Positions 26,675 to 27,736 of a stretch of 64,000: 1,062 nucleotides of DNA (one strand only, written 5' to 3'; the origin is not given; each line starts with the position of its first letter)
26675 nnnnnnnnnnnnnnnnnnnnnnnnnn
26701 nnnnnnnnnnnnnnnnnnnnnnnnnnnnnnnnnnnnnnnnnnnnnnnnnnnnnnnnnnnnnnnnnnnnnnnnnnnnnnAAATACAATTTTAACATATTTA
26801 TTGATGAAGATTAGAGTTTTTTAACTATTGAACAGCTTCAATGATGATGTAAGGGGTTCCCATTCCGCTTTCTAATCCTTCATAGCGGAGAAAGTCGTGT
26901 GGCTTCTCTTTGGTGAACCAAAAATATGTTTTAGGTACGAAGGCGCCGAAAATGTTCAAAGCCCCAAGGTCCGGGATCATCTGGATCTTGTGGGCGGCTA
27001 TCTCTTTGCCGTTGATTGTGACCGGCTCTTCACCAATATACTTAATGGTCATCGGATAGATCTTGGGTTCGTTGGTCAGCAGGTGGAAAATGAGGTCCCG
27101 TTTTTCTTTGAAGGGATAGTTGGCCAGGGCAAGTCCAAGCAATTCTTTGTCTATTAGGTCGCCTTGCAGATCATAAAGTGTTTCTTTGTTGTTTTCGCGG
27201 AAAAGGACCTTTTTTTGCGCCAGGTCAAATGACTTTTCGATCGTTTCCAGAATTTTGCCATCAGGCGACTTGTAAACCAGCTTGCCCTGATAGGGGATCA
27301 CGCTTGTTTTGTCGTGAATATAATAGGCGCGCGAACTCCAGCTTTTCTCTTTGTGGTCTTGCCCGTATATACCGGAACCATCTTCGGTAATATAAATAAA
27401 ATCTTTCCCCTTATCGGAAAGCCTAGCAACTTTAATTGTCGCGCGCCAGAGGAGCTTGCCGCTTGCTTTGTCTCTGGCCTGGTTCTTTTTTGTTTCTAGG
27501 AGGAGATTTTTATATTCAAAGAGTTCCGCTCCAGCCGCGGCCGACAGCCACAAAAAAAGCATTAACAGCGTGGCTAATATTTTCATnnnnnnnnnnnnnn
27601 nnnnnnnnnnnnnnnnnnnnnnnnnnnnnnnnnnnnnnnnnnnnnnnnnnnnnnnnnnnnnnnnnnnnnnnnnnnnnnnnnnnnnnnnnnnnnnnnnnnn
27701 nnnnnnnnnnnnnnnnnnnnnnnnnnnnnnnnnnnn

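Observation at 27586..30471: McsA-ClpC fusion with an expanded acidic/Gly linker and a C-terminal AT-hook; no McsB nearby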

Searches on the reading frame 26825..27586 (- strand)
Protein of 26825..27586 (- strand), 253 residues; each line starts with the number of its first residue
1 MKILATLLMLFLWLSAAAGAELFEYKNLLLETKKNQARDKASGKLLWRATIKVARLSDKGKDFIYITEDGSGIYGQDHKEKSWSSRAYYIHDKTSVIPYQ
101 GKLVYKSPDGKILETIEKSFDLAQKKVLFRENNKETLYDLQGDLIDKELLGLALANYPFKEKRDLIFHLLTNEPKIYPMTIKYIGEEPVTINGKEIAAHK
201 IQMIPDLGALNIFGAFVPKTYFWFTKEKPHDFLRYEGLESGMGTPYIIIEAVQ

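Call 3: search_protein_families(library=pfam, proteins=[window:26825-27586:-], max_evalue=1)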
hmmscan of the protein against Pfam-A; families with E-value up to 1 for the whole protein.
window:26825-27586:- (253 aa): 1 family
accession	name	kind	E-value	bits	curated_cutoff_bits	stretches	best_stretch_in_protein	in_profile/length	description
PF11306.15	DUF3108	-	0.00016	22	26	1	125-236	86-196/209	Protein of unknown function (DUF3108)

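Call 4: search_protein_families(library=ncbifam, proteins=[window:26825-27586:-], max_evalue=0.1)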
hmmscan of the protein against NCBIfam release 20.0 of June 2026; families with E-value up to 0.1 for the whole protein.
window:26825-27586:- (253 aa): 0 families
